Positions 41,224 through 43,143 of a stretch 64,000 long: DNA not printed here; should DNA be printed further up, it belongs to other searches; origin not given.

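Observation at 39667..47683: Co-oriented 7.8-kb accessory island replacing the expected ruvB position, bounded by a family-2 MITE and pth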

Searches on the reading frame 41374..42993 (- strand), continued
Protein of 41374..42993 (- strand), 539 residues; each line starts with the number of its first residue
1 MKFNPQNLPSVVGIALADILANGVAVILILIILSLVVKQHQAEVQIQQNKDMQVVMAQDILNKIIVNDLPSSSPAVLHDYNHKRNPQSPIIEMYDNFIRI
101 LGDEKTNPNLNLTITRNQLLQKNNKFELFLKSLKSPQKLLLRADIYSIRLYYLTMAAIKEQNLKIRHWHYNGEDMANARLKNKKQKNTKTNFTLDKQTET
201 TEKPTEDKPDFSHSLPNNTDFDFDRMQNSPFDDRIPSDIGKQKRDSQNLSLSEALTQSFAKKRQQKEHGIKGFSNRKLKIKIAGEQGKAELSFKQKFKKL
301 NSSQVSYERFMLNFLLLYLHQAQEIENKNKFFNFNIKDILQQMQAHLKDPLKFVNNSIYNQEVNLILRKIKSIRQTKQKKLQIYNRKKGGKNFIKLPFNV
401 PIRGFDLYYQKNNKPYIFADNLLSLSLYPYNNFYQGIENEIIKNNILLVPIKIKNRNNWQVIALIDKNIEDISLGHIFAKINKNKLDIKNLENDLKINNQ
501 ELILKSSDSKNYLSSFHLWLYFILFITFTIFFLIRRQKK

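Call 74: search_protein_families(library=pfam, proteins=[L023:5413-6402:-, L023:6668-7627:+, L023:7900-8334:+, L023:13398-13994:+, L023:13979-14497:+, L023:14534-16036:+, L023:16049-18697:+, L021:4948-5652:+, L021:5761-7209:-, L021:7206-8879:-], max_evalue=0.0001)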
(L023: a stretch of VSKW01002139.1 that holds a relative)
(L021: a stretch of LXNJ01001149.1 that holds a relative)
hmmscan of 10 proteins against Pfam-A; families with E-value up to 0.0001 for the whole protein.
L023:5413-6402:- (329 aa): 3 families
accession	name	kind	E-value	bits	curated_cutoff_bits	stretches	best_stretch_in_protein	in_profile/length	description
PF02562.22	PhoH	-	9.4e-87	290.2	27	1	122-325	2-205/205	PhoH-like protein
PF13245.12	AAA_19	-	2.1e-07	31.6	25.1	1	130-278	2-129/134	AAA domain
PF13604.12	AAA_30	-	3e-07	30.8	27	1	127-278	4-128/191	AAA domain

L023:6668-7627:+ (319 aa): 1 family
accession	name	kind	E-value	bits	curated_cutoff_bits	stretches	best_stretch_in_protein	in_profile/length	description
PF01551.29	Peptidase_M23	-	2.1e-29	102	28.7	1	178-272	2-96/96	Peptidase family M23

L023:7900-8334:+ (144 aa): 1 family
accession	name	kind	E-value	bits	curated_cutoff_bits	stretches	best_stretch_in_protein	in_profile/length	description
PF04519.19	Bactofilin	-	4e-20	72.3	27.9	1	21-122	3-97/98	Polymer-forming cytoskeletal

L023:13398-13994:+ (198 aa): 1 family
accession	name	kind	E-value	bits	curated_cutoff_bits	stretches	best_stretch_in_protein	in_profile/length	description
PF05036.18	SPOR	-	2.5e-09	37.8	21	1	119-193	4-75/76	SPOR domain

L023:13979-14497:+ (172 aa): 1 family
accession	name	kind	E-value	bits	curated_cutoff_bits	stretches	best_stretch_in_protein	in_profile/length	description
PF02674.22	Colicin_V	-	2.6e-08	34.4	29.3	1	11-147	1-141/144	Colicin V production protein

L023:14534-16036:+ (500 aa): 3 families
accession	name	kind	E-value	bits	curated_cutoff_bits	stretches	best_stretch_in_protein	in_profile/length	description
PF13522.11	GATase_6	-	7.1e-16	58.9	27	1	65-194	9-121/130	Glutamine amidotransferase domain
PF13537.11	GATase_7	-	1.7e-12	47.8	25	1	82-212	9-122/123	Glutamine amidotransferase domain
PF00156.33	Pribosyltran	-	9.3e-08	32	26.3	1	279-393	17-122/158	Phosphoribosyl transferase domain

L023:16049-18697:+ (882 aa): 2 families
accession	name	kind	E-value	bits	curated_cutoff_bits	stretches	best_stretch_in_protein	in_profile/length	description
PF00330.25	Aconitase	-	1.6e-168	561.9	28.7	1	69-553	5-463/463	Aconitase family (aconitate hydratase)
PF00694.25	Aconitase_C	-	1.1e-42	145.9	22.8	1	684-809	4-129/131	Aconitase C-terminal domain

L021:4948-5652:+ (234 aa): 0 families

L021:5761-7209:- (482 aa): 0 families

L021:7206-8879:- (557 aa): 2 families
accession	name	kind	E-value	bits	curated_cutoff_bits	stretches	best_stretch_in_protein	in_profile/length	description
PF00263.26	Secretin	-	5.1e-14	52.7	27.5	1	381-546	1-168/169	Bacterial type II and III secretion system protein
PF07655.18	Secretin_N_2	-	9.4e-08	32.9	23.4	1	185-265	1-81/91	Secretin N-terminal domain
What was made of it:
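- An M23 peptidase and bactofilin lie upstream, and a SPOR-domain gene lies downstream, in L023 (call 74).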

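Call 82: search_protein_families(library=pfam, proteins=[L019:11690-14395:+, L021:2263-4917:+], max_evalue=0.01)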
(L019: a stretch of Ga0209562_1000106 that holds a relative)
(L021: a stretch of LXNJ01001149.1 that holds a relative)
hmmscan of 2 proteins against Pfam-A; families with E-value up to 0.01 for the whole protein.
L019:11690-14395:+ (901 aa): 1 family
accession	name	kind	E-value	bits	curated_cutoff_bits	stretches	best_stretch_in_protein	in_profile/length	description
PF00041.27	fn3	-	0.00018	22.1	25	1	187-256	11-75/84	Fibronectin type III domain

L021:2263-4917:+ (884 aa): 1 family
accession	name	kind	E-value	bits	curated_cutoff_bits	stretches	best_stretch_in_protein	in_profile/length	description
PF03781.23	FGE-sulfatase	-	6.6e-49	167.3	23.3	2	684-879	27-254/255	Sulfatase-modifying factor enzyme 1-like domain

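Call 91: search_protein_families(library=pfam, proteins=[P0233, P0290, P0235, P0267, P0271, P0278, P0281, P0288, P0256, P0258], max_evalue=0.001)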
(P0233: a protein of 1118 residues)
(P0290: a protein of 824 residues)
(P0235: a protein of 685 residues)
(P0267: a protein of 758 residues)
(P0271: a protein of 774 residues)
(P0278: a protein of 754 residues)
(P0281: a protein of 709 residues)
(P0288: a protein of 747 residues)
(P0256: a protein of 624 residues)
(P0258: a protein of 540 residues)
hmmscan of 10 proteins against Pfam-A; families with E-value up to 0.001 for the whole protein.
P0233 (1118 aa): 1 family
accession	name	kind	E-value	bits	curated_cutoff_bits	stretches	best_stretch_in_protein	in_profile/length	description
PF03781.23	FGE-sulfatase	-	4.6e-44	151.4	23.3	2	883-1115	4-253/255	Sulfatase-modifying factor enzyme 1-like domain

P0290 (824 aa): 1 family
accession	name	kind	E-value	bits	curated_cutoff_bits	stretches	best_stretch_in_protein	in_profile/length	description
PF03781.23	FGE-sulfatase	-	6.5e-41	141.1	23.3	2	641-777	42-193/255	Sulfatase-modifying factor enzyme 1-like domain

P0235 (685 aa): 0 families

P0267 (758 aa): 0 families

P0271 (774 aa): 0 families

P0278 (754 aa): 0 families

P0281 (709 aa): 0 families

P0288 (747 aa): 0 families

P0256 (624 aa): 0 families

P0258 (540 aa): 0 families
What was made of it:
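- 39839..41377 (-): D: protein with an N-terminal membrane anchor and two non-catalytic FGE-fold domains, predicted periplasmic. Fusions of C and D exist (call 91).
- C–D fusion proteins P0233 and P0290 exist (call 91).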

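Call 103: search_protein_families(library=padloc, proteins=[L015:12630-13010:-, L016:12346-12957:-, L021:4948-5652:+, L021:5761-7209:-, L019:11690-14395:+], max_evalue=0.00001)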
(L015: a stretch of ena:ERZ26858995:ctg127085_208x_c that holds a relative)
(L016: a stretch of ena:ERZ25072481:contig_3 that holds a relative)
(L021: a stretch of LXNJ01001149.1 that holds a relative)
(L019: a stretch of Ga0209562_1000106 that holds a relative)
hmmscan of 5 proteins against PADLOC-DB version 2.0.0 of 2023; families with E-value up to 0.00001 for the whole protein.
L015:12630-13010:- (126 aa): 0 families

L016:12346-12957:- (203 aa): 0 families

L021:4948-5652:+ (234 aa): 0 families

L021:5761-7209:- (482 aa): 0 families

L019:11690-14395:+ (901 aa): 0 families
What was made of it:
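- Tried and rejected: PADLOC on seven unannotated neighbours found nothing (call 103).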
